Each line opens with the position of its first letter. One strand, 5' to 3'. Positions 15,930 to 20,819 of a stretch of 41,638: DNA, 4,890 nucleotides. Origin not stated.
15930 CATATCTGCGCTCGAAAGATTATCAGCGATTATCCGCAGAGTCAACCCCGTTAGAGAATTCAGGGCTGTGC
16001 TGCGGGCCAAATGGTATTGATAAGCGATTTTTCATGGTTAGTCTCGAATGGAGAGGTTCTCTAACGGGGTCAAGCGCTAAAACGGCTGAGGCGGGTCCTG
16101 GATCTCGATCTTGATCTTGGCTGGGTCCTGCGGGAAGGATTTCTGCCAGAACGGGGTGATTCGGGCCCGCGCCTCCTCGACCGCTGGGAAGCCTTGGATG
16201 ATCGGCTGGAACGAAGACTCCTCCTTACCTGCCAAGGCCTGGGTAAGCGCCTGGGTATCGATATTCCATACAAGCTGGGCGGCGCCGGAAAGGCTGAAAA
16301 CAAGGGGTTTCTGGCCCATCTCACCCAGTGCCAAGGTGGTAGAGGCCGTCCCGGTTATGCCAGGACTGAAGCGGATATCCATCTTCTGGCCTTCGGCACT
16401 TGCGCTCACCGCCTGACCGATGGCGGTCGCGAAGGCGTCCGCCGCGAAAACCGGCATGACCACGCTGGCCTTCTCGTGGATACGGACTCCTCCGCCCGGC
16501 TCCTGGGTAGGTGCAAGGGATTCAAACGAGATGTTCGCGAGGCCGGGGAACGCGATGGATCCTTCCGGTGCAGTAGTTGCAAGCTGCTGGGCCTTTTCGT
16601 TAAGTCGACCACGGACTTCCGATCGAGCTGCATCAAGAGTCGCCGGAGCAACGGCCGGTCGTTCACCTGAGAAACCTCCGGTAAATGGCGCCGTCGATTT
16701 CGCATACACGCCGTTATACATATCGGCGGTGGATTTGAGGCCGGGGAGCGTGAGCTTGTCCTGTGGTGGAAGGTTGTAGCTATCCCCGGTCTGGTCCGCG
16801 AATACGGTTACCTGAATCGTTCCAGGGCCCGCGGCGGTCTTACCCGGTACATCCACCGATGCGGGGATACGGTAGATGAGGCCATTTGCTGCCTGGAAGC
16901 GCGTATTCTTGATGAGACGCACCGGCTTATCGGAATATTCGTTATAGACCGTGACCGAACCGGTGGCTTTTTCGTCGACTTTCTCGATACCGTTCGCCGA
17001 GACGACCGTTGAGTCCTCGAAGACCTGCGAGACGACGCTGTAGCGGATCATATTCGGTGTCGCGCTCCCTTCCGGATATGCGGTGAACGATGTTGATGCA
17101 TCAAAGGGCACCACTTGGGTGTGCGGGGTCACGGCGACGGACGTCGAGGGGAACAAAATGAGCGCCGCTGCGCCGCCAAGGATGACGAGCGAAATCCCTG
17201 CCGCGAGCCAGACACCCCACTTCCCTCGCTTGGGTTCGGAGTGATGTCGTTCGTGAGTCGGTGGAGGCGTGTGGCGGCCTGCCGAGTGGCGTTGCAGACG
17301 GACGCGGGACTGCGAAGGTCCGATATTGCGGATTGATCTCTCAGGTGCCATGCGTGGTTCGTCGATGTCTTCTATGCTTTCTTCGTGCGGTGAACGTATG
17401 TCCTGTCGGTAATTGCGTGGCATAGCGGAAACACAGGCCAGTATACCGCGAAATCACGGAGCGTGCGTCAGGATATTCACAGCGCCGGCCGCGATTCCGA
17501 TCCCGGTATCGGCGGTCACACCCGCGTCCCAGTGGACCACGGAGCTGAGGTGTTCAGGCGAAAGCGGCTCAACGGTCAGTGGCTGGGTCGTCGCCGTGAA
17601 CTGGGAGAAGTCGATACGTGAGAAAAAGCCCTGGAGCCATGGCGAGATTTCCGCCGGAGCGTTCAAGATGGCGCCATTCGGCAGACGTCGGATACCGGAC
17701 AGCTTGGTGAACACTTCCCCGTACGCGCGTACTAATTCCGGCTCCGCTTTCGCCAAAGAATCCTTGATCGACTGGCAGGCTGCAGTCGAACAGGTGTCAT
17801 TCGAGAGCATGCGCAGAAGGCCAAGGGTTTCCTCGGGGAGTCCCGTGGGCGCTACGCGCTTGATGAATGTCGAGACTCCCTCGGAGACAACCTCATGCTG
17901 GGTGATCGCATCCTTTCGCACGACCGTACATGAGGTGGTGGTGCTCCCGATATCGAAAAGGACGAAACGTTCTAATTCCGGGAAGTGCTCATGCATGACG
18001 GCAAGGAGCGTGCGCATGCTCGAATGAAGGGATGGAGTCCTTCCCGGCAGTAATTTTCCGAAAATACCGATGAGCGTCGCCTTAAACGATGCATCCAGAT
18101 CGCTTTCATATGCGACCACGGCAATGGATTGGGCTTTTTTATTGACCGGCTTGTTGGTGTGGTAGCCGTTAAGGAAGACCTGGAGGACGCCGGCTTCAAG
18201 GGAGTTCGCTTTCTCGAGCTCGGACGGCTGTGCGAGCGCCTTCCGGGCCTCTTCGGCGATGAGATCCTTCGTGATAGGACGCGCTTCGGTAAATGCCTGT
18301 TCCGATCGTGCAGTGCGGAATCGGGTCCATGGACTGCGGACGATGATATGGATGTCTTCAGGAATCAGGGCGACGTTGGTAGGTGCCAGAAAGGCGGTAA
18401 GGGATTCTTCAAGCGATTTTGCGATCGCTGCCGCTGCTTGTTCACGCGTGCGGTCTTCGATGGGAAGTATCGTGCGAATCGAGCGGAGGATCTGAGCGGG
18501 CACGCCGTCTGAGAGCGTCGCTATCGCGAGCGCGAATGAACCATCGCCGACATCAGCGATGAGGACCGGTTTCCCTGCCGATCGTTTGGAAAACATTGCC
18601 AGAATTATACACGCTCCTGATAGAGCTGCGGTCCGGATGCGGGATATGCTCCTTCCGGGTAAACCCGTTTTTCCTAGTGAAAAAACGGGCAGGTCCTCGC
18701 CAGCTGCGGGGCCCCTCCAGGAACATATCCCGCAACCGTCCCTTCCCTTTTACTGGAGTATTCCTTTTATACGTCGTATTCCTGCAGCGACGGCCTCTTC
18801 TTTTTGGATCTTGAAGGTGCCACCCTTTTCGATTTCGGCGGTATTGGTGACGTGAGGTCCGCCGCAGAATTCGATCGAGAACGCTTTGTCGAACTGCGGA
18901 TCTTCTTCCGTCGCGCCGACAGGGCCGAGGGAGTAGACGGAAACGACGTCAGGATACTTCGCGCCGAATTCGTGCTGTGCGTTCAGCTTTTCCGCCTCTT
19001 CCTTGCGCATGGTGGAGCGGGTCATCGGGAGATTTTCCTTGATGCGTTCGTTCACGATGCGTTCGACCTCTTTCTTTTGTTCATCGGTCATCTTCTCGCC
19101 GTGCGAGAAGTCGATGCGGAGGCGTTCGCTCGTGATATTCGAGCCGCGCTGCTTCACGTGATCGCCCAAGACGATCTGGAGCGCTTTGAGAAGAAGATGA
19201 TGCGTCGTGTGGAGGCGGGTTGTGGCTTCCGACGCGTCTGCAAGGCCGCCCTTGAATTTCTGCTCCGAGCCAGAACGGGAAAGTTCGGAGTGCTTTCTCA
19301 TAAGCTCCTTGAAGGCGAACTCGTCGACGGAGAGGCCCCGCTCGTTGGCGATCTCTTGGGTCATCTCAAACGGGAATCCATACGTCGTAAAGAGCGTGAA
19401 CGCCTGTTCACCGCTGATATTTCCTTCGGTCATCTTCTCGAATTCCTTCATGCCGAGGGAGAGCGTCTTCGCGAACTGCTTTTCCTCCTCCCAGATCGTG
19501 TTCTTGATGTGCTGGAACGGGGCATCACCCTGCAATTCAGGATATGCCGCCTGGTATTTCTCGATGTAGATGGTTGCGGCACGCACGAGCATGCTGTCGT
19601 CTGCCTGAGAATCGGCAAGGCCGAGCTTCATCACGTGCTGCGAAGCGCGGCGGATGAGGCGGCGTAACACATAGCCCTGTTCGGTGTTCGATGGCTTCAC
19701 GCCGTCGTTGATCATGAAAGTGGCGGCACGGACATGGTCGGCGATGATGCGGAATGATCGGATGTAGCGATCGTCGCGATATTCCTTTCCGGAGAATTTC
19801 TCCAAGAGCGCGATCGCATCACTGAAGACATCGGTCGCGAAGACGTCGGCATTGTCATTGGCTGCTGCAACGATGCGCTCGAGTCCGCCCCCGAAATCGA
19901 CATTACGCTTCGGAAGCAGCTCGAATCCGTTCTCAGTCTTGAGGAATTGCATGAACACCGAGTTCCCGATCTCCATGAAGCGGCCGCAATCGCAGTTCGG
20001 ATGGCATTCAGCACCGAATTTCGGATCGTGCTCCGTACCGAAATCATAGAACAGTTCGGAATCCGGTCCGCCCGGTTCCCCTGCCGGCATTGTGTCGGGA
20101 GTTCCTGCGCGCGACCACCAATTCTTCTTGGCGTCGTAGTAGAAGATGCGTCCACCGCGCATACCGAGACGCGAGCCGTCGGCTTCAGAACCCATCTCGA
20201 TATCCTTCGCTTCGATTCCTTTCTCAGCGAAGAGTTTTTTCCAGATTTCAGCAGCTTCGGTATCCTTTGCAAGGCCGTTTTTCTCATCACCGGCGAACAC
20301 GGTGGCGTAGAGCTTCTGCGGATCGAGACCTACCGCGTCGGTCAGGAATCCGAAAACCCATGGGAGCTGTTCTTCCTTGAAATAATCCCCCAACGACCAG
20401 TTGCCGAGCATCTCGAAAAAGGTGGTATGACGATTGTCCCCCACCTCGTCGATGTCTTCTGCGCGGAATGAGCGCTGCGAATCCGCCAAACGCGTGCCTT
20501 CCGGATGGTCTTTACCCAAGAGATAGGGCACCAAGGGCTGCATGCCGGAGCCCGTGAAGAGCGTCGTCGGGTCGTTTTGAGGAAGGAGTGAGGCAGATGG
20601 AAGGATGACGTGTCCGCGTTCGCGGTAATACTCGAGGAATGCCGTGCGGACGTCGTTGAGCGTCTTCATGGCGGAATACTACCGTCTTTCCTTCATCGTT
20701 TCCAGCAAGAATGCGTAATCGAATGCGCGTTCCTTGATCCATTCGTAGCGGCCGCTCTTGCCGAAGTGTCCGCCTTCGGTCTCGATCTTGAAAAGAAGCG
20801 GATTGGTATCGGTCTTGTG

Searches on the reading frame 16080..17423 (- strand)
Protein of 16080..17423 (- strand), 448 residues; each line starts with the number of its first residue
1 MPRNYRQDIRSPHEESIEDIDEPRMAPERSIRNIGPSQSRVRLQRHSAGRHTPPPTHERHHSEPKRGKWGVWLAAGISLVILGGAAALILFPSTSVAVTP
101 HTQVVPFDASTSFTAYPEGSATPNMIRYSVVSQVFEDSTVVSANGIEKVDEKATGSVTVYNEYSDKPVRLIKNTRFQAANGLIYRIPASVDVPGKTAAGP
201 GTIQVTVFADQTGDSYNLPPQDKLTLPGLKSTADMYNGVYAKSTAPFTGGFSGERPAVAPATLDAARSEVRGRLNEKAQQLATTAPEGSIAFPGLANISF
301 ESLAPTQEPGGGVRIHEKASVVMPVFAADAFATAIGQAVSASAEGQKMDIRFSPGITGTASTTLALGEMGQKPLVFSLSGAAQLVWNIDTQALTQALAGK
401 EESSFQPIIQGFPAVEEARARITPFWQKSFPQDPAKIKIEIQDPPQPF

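Call 80: search_protein_families(library=pfam, proteins=[window:16080-17423:-], max_evalue=0.00001)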
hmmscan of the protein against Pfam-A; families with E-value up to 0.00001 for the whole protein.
window:16080-17423:- (448 aa): 2 families
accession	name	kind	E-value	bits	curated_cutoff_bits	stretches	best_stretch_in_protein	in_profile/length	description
PF04865.19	Baseplate_J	-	1.2e-06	28.4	21.1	1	151-256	21-115/255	Baseplate J-like protein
PF21110.3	GlxA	-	1.9e-06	28.9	27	0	152-231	1-92/105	GlxA beta barrel domain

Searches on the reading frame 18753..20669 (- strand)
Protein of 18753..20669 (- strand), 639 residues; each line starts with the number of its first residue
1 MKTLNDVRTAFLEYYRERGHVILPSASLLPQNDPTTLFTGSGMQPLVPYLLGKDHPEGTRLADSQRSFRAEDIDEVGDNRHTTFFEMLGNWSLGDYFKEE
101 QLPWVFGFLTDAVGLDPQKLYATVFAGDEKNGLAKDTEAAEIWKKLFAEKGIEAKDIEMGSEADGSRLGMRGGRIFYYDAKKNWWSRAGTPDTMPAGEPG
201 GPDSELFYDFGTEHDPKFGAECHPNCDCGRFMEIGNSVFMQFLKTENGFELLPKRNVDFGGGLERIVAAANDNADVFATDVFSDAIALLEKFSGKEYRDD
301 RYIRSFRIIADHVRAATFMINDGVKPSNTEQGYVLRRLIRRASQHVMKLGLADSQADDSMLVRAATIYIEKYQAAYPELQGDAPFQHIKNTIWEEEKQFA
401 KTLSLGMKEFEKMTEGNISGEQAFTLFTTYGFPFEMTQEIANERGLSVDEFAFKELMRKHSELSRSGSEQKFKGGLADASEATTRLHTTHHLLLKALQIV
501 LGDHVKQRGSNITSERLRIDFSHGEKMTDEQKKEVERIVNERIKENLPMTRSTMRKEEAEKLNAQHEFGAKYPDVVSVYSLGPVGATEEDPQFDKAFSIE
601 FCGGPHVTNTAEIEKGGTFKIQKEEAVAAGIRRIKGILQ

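Call 80: search_protein_families(library=pfam, proteins=[window:18753-20669:-], max_evalue=0.00001)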
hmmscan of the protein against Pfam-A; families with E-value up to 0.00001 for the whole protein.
window:18753-20669:- (639 aa): 2 families
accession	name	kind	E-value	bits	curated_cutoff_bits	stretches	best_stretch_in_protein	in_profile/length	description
PF01411.24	tRNA-synt_2c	-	4.6e-118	395.6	30.3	1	6-489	1-451/552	tRNA synthetases class II (A)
PF07973.19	tRNA_SAD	-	4.8e-14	52.5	24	1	576-634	1-43/44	Threonyl and Alanyl tRNA synthetase second additional domain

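Call 81: find_homologous_proteins(query=window:18753-20669:-, max_evalue=1e-50)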
Query window:18753-20669:- (639 aa): 8000 proteins with E <= 1e-50 among 8000 candidates; the best 120 are listed.
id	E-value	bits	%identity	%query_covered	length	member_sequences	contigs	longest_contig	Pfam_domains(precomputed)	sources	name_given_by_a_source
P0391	0.0e+0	1467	100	100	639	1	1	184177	PF01411.25,PF07973.20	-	-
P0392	0.0e+0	1465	100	100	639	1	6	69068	PF01411.25,PF07973.20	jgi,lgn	-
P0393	0.0e+0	1459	99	100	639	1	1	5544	PF01411.25,PF07973.20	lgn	-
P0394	0.0e+0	1456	99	100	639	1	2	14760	PF01411.25,PF07973.20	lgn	-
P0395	0.0e+0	1444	98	100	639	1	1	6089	PF01411.25,PF07973.20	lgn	-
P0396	0.0e+0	1350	90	100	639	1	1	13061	PF01411.25,PF07973.20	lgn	-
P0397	0.0e+0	1349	90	100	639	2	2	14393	PF01411.25,PF07973.20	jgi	jgi:alanyl-tRNA synthetase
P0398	0.0e+0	1348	90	100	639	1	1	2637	PF01411.25,PF07973.20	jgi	jgi:alanyl-tRNA synthetase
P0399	0.0e+0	1341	91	100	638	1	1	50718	PF01411.25,PF07973.20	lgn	-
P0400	0.0e+0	1286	85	100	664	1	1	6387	PF01411.25,PF07973.20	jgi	jgi:alanyl-tRNA synthetase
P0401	0.0e+0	1285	86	100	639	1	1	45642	PF01411.25,PF07973.20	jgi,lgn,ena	-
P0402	0.0e+0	1249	84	100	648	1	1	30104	PF01411.25,PF07973.20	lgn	-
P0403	0.0e+0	1248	84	100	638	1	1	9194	PF01411.25,PF07973.20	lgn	-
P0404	0.0e+0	1242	83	100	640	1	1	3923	PF01411.25,PF07973.20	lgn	-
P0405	0.0e+0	1240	84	100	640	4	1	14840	PF01411.25,PF07973.20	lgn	-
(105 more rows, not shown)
